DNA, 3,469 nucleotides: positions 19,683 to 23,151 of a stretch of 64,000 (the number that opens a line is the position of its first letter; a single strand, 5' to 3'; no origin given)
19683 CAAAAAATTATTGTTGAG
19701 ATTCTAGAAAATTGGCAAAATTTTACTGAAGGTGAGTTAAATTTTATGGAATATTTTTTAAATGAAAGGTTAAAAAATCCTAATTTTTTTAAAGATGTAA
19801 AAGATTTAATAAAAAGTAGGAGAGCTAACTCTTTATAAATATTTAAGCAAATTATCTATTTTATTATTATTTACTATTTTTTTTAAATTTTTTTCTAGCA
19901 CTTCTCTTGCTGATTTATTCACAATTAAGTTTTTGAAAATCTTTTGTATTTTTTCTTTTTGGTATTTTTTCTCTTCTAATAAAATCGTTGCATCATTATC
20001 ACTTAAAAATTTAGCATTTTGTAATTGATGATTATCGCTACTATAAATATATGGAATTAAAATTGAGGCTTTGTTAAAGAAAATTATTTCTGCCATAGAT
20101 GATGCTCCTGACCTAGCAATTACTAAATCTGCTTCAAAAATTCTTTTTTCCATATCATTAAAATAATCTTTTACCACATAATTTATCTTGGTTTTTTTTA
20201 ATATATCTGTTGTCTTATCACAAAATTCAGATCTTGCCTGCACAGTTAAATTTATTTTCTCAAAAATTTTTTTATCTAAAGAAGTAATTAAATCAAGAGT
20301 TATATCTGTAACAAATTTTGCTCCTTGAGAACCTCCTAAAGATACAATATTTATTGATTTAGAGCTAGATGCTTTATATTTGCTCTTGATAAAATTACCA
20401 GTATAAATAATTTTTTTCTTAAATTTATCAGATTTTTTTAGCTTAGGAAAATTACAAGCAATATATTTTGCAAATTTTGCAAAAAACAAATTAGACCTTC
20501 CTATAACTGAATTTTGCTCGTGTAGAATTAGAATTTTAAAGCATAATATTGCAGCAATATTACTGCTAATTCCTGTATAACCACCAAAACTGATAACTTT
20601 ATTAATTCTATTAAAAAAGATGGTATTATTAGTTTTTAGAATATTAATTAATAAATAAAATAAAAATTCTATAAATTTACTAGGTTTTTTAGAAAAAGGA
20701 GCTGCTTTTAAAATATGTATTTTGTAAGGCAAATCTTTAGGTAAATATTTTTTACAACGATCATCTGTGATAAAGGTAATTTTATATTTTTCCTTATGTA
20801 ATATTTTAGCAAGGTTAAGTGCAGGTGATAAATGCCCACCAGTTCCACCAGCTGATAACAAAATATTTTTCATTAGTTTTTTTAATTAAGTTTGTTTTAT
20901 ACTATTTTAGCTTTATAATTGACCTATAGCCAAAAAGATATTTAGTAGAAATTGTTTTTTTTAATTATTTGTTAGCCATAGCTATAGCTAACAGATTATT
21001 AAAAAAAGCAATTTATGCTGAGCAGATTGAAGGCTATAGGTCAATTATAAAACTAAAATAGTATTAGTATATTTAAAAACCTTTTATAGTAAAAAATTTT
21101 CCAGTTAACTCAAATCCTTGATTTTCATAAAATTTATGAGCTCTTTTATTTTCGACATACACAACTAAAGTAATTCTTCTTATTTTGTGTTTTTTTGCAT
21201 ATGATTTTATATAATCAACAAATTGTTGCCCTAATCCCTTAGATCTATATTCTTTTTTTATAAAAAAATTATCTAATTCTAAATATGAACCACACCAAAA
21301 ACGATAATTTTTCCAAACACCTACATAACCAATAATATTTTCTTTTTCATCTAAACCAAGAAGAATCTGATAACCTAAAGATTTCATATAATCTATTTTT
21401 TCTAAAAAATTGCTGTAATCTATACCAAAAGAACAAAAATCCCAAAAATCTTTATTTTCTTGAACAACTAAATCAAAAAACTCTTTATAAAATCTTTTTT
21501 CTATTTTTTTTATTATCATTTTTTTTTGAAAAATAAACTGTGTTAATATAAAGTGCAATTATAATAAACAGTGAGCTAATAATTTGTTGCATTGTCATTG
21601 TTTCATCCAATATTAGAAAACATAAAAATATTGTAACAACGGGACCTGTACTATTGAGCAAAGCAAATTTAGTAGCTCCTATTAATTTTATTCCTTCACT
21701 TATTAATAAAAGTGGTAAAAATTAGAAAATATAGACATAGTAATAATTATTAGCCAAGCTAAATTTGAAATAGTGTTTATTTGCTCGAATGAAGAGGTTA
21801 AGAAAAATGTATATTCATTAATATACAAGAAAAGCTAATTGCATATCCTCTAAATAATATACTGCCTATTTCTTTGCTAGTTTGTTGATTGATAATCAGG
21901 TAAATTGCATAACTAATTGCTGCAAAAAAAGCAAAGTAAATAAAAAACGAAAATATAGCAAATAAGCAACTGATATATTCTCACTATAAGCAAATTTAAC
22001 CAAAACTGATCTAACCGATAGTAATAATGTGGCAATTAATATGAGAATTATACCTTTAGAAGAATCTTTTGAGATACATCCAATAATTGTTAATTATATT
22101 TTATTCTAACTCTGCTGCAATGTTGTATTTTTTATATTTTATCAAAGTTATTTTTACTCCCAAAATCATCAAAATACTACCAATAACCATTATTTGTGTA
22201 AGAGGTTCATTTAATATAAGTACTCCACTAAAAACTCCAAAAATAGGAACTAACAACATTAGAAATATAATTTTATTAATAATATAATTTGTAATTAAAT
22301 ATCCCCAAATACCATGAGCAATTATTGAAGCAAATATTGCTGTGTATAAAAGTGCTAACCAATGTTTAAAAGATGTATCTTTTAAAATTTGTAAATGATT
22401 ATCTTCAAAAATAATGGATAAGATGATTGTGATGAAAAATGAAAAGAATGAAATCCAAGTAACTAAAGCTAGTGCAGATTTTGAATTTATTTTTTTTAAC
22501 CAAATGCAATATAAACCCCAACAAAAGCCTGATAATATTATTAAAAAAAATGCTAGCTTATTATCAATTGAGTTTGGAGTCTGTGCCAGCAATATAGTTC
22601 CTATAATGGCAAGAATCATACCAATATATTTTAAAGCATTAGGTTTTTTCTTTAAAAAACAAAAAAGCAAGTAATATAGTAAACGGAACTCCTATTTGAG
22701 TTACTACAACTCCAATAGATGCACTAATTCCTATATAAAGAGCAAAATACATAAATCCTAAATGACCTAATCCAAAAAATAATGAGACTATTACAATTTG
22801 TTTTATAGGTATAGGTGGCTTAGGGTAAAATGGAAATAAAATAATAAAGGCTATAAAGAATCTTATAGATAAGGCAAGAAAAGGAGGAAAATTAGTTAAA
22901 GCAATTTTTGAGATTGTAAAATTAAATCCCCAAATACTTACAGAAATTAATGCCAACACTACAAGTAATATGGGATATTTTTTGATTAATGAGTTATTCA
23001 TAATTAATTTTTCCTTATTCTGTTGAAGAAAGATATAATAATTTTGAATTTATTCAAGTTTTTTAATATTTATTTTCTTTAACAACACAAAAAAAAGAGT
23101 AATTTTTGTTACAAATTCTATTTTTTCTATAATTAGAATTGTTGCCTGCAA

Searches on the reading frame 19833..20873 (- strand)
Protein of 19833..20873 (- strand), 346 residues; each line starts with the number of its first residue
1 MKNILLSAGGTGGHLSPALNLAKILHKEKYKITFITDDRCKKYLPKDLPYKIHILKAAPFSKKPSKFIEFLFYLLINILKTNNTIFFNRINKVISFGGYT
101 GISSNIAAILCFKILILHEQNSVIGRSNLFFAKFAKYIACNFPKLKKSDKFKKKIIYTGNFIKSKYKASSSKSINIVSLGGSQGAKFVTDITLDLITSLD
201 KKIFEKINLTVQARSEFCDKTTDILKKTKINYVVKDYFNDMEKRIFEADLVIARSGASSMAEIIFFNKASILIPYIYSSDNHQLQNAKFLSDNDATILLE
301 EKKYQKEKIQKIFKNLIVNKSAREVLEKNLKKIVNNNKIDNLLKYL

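Call 82: search_protein_families(library=pfam, max_evalue=0.00001, proteins=[window:19833-20873:-])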
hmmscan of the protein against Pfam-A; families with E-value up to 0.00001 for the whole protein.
window:19833-20873:- (346 aa): 2 families
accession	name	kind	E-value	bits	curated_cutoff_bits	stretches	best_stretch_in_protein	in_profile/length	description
PF04101.22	Glyco_tran_28_C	-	5.9e-27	95.2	22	1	177-327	3-151/166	Glycosyltransferase family 28 C-terminal domain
PF03033.26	Glyco_transf_28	-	5.2e-23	82.1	26.2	1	4-139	1-138/139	Glycosyltransferase family 28 N-terminal domain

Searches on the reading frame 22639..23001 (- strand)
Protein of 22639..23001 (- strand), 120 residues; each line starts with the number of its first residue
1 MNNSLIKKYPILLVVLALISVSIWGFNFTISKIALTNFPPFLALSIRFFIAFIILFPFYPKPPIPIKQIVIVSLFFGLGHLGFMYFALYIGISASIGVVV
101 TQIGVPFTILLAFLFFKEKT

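Call 71: search_protein_families(library=pfam, max_evalue=0.0001, proteins=[window:22639-23001:-])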
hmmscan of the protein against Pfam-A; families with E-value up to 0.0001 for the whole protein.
window:22639-23001:- (120 aa): 1 family
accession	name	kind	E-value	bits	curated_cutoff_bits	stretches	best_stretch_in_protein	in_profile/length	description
PF00892.27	EamA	-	4.9e-12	46.7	28.2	1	14-119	4-114/135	EamA-like transporter family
